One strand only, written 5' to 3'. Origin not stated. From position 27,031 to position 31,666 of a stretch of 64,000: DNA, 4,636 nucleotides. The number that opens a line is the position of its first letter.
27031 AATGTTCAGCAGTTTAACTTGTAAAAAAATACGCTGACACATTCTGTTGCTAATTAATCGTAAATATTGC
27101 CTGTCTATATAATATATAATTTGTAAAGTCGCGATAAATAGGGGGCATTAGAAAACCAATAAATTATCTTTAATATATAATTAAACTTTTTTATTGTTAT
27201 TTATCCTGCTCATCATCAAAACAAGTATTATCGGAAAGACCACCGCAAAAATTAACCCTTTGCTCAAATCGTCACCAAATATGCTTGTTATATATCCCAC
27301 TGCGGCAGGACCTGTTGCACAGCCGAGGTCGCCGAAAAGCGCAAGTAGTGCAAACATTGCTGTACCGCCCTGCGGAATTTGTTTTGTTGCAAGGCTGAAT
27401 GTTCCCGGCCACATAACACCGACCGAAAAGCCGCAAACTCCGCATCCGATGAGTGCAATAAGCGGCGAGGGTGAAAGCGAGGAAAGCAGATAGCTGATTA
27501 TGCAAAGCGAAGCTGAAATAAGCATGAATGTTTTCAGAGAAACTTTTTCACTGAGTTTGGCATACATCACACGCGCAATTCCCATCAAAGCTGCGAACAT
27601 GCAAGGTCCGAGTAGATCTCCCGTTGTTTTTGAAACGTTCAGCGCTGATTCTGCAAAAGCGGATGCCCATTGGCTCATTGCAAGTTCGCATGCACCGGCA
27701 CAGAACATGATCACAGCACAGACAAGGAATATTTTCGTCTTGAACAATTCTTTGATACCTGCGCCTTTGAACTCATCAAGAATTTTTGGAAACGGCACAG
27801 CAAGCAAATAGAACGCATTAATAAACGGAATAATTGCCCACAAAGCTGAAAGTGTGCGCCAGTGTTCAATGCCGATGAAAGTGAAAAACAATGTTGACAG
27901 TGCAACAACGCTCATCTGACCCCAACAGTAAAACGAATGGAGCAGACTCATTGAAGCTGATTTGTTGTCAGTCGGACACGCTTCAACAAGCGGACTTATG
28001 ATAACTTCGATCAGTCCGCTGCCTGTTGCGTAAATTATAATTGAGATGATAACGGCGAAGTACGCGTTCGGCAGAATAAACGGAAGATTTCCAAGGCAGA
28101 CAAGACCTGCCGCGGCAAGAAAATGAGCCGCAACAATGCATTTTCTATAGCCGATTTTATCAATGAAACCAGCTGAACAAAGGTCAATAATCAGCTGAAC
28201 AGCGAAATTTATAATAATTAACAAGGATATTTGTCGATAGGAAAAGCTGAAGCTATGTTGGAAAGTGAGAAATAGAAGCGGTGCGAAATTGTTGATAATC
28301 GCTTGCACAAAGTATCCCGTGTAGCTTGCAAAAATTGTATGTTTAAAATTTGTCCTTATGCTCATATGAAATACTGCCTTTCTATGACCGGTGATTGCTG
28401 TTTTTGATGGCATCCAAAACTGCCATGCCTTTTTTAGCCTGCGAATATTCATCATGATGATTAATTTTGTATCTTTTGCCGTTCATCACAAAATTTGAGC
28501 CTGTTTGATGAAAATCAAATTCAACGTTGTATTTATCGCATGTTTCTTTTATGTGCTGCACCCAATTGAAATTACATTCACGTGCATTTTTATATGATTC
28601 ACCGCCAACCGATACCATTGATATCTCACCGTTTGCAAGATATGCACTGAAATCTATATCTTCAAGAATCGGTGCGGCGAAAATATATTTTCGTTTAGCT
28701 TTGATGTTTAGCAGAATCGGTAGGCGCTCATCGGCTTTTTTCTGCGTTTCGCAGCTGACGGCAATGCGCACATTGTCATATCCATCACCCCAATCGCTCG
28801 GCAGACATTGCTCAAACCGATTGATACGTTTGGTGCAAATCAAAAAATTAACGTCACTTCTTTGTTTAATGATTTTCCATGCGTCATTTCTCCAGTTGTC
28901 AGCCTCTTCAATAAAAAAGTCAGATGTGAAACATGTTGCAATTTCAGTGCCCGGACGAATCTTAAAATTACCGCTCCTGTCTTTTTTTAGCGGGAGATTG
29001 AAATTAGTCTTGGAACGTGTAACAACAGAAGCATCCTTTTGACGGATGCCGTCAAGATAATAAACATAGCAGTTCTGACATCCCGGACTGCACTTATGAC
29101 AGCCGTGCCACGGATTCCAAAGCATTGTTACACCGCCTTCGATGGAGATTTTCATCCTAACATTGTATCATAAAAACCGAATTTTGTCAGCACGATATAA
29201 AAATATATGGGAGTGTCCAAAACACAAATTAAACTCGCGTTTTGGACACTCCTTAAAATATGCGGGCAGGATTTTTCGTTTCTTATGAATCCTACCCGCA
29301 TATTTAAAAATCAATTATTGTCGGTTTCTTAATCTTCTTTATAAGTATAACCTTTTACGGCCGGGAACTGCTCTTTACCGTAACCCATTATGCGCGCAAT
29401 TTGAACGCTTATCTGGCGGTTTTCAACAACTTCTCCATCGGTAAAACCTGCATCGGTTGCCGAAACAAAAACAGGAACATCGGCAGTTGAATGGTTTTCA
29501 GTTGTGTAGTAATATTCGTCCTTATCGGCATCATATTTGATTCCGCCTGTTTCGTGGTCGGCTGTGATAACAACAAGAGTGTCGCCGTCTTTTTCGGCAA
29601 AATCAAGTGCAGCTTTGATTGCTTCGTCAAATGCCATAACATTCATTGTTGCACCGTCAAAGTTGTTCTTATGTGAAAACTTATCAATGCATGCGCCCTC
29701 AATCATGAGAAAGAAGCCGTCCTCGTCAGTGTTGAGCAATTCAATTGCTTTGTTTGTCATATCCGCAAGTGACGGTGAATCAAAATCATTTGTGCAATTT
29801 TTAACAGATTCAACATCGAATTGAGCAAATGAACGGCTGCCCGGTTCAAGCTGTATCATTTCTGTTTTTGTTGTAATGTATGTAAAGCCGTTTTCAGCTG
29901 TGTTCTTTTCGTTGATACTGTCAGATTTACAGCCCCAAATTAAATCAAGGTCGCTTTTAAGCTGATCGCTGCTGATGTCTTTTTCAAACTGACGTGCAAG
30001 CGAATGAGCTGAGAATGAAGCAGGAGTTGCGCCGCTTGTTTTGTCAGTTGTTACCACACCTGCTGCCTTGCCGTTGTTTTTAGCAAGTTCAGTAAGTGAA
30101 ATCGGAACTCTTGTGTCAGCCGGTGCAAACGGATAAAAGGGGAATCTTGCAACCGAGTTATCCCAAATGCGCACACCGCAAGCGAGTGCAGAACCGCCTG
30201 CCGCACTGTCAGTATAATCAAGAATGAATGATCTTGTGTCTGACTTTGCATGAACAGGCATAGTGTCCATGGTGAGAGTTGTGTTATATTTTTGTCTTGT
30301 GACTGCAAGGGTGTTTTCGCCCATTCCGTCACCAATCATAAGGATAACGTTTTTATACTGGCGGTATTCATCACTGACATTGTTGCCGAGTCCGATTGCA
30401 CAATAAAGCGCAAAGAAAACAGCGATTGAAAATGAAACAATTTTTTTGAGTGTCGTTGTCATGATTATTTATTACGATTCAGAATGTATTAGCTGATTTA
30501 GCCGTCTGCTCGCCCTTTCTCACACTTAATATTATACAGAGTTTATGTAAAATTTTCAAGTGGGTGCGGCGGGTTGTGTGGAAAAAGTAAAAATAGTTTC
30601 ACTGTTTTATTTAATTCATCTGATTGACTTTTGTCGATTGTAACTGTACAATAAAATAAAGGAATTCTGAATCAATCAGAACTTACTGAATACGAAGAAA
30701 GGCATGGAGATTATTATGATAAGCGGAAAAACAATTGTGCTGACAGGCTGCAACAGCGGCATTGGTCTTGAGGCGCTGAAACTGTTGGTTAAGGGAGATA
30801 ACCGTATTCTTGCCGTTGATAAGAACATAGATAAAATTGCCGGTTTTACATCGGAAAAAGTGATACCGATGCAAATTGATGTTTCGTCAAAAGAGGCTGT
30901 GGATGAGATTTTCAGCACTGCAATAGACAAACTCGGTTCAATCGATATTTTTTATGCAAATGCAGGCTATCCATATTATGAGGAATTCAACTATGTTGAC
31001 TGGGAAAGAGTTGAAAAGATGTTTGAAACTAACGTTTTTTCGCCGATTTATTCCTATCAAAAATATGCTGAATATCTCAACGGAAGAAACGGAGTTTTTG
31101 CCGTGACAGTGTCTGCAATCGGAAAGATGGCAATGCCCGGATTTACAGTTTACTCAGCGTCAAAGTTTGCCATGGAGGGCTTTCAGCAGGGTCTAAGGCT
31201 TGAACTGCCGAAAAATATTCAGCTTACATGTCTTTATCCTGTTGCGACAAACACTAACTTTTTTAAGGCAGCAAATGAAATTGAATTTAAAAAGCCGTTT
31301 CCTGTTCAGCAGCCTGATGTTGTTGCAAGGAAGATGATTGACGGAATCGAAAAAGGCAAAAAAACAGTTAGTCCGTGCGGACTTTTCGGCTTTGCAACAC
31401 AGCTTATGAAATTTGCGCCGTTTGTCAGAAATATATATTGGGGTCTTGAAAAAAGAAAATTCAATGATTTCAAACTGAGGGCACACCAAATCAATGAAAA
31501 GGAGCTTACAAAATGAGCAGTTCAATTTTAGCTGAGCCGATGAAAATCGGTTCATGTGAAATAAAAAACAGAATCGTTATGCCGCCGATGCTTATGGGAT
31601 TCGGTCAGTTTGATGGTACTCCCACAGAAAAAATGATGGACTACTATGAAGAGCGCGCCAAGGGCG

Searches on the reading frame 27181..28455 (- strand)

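Call 11: search_protein_families(library=pfam, proteins=[window:27181-28455:-], max_evalue=0.001)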
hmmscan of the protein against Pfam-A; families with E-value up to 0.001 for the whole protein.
window:27181-28455:- (424 aa): 1 family
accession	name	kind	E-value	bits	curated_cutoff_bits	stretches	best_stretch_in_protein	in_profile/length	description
PF07690.21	MFS_1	-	8.9e-34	117.4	33.4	2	48-383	5-347/347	Major Facilitator Superfamily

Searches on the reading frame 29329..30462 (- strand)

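Call 11: search_protein_families(library=pfam, proteins=[window:29329-30462:-], max_evalue=0.001)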
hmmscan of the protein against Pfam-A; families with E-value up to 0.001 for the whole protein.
window:29329-30462:- (377 aa): 2 families
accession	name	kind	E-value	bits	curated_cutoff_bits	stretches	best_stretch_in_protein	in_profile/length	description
PF00245.25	Alk_phosphatase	-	4.2e-55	187.8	24.4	2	189-334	192-344/423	Alkaline phosphatase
PF01676.23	Metalloenzyme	-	9e-11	42.2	24.3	1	38-335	2-222/252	Metalloenzyme superfamily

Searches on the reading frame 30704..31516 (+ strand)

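Call 11: search_protein_families(library=pfam, proteins=[window:30704-31516:+], max_evalue=0.001)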
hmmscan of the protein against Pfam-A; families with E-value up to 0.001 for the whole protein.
window:30704-31516:+ (270 aa): 2 families
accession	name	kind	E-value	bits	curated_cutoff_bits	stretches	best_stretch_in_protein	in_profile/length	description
PF00106.31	adh_short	-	2.9e-36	125.2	26.6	1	9-192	1-192/195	short chain dehydrogenase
PF13561.12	adh_short_C2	-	1.4e-19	71.1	27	1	18-191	6-185/236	Enoyl-(Acyl carrier protein) reductase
